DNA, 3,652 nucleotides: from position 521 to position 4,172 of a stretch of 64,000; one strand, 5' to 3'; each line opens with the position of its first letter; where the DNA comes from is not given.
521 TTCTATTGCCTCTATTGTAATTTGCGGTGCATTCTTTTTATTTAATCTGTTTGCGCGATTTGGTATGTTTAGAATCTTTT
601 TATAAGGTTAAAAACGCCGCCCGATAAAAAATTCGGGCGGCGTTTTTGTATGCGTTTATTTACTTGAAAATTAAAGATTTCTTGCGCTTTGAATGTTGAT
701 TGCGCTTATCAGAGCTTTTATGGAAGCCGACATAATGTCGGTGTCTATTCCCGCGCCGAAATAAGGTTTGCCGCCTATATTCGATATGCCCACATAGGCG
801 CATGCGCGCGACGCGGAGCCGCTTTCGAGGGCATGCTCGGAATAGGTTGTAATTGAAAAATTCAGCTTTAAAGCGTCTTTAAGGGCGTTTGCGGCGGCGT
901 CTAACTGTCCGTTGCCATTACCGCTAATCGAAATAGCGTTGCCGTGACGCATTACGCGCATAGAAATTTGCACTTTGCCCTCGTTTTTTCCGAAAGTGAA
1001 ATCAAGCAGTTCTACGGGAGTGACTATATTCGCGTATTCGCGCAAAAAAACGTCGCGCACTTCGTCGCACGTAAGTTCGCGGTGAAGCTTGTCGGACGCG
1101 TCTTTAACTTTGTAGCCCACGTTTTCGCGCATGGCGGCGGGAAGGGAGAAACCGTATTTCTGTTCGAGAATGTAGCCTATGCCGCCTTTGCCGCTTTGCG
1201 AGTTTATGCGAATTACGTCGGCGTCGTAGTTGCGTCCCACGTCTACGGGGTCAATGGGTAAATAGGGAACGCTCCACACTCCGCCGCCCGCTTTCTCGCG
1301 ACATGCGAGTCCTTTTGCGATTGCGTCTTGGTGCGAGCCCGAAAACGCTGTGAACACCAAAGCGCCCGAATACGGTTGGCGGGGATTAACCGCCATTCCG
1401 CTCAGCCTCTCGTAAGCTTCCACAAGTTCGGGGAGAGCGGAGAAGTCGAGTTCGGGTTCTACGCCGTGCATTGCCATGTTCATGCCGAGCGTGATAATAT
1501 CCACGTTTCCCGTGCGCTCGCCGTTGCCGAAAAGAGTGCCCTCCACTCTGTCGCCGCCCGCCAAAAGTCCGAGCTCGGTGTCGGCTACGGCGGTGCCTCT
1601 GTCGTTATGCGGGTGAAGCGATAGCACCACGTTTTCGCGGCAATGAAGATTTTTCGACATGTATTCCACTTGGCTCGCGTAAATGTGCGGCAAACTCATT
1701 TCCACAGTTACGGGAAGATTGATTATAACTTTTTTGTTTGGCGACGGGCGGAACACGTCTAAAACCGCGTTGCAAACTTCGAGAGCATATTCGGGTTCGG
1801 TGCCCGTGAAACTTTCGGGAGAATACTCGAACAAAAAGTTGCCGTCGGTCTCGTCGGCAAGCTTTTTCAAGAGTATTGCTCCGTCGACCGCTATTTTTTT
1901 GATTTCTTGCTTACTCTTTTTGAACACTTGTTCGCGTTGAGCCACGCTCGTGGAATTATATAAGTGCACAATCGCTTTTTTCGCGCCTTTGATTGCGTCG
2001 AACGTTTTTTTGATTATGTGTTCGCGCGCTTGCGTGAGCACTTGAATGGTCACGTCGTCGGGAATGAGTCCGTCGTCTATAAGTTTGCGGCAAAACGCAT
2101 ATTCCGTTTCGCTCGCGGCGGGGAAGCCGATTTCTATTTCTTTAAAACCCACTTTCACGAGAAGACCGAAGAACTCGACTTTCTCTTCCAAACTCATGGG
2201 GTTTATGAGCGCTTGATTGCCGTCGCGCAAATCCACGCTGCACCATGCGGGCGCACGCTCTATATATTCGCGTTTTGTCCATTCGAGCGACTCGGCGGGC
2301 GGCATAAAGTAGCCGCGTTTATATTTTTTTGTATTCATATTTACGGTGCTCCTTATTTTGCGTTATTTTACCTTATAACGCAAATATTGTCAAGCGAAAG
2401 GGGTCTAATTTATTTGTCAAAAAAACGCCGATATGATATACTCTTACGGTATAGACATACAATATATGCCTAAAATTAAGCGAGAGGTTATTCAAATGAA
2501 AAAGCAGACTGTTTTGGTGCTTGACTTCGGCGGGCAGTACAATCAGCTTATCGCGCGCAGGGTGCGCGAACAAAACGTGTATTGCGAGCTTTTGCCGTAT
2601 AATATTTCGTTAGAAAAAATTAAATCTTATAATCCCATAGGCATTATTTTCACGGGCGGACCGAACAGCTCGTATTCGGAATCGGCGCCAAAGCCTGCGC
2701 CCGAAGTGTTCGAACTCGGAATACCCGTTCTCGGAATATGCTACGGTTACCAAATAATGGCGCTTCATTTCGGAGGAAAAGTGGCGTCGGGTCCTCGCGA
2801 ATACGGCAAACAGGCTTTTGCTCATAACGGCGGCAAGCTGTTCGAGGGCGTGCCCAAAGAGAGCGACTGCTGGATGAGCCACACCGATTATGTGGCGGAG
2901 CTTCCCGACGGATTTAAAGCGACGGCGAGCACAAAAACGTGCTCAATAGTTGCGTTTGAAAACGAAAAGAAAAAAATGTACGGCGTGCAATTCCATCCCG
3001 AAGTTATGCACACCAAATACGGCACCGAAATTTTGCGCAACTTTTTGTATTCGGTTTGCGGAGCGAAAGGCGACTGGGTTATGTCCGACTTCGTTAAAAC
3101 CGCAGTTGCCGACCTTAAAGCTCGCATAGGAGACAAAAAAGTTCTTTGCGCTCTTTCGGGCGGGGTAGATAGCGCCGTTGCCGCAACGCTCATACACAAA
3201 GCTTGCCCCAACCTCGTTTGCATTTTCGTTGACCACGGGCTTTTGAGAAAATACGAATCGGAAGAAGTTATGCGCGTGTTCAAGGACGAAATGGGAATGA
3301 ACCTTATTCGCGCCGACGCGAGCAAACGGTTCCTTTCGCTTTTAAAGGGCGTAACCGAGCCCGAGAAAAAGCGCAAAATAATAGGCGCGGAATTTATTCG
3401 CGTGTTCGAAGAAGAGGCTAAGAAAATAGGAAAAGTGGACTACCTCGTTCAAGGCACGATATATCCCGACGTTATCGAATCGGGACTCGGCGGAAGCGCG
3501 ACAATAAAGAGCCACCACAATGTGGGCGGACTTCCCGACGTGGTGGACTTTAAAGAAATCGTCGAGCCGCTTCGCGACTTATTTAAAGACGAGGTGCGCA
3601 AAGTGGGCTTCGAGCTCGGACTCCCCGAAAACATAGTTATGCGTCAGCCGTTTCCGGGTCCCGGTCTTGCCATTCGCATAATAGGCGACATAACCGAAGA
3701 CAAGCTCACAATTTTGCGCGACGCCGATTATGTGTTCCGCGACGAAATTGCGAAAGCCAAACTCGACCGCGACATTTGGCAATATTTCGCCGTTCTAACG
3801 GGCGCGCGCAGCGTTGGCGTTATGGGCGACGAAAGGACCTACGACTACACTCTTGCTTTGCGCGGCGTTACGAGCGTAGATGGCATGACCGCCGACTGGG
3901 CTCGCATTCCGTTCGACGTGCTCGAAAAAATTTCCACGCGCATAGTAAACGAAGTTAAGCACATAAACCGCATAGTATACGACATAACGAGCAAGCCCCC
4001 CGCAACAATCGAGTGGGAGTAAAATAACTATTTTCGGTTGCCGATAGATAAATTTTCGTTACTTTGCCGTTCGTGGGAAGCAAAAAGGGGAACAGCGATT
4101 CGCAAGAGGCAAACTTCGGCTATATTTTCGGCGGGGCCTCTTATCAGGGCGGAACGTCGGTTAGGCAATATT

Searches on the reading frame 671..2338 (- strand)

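Call 81: search_protein_families(library=pfam, proteins=[window:671-2338:-], max_evalue=0.00001)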
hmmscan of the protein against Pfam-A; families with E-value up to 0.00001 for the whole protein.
window:671-2338:- (555 aa): 3 families
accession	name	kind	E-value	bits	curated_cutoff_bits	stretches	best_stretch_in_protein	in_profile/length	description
PF00682.25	HMGL-like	-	7.9e-68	229.1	29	1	30-305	2-256/260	HMGL-like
PF22615.1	IPMS_D2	-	1e-31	109.5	27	1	327-392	2-66/66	Alpha-isopropylmalate synthase, post-catalytic domain-like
PF08502.15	LeuA_dimer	-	6.3e-23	81.6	24.9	1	422-548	2-128/131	LeuA allosteric (dimerisation) domain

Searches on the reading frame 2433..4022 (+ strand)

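Call 81: search_protein_families(library=pfam, proteins=[window:2433-4022:+], max_evalue=0.00001)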
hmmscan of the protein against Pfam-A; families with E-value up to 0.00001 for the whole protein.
window:2433-4022:+ (529 aa): 5 families
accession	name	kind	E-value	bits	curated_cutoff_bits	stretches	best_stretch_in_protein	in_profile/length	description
PF00117.34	GATase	-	4.8e-47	160.5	22.8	1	28-206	1-188/190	Glutamine amidotransferase class-I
PF00958.27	GMP_synt_C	-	2.7e-45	152.8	27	1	437-528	1-92/92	GMP synthase C terminal domain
PF07722.19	Peptidase_C26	-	3.5e-10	40.5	20.5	1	91-190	100-219/219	Peptidase C26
PF02540.23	NAD_synthase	-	1.3e-07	31.5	21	0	219-296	7-81/242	NAD synthase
PF03054.22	tRNA_Me_trans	-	2.1e-06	28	20.6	0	235-267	1-33/202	tRNA methyl transferase HUP domain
